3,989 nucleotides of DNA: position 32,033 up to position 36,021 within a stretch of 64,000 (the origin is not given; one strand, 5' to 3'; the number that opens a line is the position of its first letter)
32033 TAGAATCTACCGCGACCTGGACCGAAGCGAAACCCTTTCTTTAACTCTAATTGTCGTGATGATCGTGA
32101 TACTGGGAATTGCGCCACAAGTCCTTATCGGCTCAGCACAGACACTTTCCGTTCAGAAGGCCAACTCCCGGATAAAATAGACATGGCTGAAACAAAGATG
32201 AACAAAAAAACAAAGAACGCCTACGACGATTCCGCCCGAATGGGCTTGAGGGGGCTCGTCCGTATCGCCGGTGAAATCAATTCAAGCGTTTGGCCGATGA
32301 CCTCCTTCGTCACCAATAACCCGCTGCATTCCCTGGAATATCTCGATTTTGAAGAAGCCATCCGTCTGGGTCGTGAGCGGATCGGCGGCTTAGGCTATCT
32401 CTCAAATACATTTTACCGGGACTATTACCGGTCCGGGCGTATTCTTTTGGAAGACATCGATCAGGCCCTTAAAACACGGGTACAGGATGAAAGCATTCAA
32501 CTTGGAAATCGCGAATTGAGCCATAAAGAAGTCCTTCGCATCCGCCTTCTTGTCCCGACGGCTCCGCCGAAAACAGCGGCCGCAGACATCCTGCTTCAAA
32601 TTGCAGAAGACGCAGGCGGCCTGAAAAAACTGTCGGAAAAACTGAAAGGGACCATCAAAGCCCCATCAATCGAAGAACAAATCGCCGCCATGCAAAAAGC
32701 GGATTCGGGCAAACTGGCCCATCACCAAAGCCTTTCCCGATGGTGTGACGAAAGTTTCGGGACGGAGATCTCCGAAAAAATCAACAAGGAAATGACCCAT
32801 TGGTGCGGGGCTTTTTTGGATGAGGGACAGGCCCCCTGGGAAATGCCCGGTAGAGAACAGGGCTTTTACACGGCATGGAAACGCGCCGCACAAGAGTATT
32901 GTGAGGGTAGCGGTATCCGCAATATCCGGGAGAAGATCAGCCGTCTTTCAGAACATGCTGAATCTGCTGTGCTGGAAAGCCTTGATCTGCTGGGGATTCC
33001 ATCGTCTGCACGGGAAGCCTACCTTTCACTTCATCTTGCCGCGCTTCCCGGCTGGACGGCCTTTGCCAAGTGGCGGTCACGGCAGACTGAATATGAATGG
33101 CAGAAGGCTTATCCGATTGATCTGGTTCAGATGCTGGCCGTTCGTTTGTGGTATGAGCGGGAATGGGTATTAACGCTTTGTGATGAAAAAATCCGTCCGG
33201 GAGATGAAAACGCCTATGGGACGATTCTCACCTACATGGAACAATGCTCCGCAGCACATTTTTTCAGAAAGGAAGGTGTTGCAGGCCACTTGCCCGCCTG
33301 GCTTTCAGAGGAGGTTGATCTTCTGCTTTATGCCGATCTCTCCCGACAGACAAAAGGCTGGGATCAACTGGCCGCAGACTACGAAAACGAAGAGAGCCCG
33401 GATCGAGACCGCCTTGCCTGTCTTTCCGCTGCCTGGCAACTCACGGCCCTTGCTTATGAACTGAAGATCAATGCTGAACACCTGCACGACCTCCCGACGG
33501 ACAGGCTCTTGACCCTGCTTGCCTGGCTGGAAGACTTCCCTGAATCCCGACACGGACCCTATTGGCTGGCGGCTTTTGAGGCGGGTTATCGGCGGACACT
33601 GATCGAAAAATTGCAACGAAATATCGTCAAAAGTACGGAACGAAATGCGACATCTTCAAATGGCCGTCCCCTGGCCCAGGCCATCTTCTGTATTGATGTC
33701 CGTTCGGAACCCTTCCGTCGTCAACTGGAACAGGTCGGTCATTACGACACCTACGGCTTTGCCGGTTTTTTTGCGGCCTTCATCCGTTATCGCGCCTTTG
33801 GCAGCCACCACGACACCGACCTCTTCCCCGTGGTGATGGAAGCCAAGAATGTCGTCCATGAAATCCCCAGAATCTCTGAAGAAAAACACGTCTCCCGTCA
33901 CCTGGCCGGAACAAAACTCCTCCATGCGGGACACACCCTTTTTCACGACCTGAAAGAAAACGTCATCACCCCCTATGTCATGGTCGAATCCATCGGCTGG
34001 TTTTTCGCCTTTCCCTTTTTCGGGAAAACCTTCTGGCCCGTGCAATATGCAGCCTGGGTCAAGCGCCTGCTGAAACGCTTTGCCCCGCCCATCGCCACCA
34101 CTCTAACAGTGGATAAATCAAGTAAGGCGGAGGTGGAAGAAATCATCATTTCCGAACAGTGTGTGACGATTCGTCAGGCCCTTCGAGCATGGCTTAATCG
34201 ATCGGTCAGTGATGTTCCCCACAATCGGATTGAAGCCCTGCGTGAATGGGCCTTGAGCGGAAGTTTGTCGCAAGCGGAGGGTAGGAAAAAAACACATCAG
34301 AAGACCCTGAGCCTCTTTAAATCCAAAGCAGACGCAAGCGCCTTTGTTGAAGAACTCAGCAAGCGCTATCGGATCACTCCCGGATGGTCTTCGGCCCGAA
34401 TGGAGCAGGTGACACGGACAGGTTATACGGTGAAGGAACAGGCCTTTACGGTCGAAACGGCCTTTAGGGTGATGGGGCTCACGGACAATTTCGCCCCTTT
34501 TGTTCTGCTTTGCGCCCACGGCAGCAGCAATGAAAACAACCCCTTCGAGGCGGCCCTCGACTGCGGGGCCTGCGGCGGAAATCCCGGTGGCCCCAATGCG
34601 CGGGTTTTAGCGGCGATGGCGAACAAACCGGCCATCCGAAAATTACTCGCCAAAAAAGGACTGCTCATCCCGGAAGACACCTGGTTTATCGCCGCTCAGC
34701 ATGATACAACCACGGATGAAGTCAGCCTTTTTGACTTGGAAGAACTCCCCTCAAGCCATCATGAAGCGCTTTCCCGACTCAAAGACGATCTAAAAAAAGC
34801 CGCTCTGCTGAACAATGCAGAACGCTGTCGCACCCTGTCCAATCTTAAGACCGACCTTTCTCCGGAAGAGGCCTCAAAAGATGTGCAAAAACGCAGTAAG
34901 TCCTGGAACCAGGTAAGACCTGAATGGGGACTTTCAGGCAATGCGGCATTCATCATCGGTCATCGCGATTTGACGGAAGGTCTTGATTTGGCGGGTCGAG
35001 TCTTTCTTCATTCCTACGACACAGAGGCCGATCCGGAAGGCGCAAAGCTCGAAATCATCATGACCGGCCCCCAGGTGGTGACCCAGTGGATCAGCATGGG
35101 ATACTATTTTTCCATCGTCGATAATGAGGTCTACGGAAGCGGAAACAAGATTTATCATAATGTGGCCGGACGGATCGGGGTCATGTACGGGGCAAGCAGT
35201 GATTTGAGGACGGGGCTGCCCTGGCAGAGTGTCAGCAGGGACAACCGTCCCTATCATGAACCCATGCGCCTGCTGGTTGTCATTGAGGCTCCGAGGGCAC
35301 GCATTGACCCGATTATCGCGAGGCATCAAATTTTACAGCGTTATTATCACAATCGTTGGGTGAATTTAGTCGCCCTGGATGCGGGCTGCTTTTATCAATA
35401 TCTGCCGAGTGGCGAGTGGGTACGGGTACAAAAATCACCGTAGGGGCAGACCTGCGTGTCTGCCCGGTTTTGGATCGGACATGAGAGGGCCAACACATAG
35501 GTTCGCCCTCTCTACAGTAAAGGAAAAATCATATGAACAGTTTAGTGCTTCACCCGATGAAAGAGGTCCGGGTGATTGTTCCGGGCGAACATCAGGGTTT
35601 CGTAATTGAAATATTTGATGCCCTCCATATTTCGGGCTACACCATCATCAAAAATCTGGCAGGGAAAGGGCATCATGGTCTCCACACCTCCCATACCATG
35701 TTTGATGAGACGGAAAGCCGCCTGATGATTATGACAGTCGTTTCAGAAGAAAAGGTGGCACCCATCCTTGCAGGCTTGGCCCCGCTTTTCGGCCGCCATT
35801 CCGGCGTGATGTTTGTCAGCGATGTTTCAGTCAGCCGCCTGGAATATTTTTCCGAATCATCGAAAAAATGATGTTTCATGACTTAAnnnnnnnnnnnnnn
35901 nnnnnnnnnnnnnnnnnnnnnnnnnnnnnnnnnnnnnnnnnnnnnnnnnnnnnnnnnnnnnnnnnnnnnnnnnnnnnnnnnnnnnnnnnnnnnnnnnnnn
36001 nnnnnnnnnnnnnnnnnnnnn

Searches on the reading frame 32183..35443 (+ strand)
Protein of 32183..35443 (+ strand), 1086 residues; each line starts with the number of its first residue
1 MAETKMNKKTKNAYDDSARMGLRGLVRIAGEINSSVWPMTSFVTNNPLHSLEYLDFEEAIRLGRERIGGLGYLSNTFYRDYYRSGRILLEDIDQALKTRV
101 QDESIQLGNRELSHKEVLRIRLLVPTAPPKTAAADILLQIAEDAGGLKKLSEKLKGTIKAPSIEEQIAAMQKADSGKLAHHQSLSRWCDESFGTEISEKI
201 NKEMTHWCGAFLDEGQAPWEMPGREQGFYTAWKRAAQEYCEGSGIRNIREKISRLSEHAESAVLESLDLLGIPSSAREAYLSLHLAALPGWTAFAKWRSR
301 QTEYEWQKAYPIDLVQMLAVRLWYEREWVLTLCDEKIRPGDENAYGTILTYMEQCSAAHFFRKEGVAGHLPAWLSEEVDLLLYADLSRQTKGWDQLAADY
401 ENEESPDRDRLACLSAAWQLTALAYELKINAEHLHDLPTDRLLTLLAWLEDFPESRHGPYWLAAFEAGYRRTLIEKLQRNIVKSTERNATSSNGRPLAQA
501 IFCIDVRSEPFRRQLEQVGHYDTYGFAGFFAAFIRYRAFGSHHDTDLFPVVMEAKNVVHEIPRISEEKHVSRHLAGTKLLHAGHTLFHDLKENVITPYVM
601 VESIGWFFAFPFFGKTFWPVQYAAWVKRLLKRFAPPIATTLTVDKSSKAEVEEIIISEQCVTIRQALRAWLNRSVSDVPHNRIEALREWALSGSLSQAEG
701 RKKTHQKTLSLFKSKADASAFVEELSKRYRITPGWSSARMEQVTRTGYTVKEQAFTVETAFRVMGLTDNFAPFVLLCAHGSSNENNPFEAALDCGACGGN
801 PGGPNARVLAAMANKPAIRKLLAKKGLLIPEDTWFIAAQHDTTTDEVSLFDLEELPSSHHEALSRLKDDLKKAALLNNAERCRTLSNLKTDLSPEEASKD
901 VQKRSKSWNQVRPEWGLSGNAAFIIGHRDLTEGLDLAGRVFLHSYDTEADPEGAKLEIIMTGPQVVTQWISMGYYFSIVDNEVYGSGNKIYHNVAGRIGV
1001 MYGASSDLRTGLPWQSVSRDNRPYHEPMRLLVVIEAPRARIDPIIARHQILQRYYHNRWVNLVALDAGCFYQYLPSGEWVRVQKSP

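Call 39: search_protein_families(library=pfam, proteins=[window:32183-35443:+], max_evalue=0.001)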
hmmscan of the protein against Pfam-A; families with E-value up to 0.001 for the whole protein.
window:32183-35443:+ (1086 aa): 1 family
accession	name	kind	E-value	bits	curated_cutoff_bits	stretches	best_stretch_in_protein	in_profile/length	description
PF10070.14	DabA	-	2e-261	870.1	25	1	33-1060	8-747/747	Probable inorganic carbon transporter subunit DabA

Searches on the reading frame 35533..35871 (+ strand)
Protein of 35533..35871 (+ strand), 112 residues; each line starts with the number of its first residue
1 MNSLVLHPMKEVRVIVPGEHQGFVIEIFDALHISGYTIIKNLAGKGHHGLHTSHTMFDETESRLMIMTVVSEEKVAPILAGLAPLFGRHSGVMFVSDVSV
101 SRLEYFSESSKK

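Call 39: search_protein_families(library=pfam, proteins=[window:35533-35871:+], max_evalue=0.001)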
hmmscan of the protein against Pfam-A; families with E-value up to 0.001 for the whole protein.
window:35533-35871:+ (112 aa): 2 families
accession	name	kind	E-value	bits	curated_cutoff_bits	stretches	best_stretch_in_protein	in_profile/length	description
PF00543.27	P-II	-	4.8e-20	72.2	25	1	9-104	1-101/102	Nitrogen regulatory protein P-II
PF02641.20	DUF190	-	2e-05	25.2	23.4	1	24-100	22-97/97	Uncharacterized ACR, COG1993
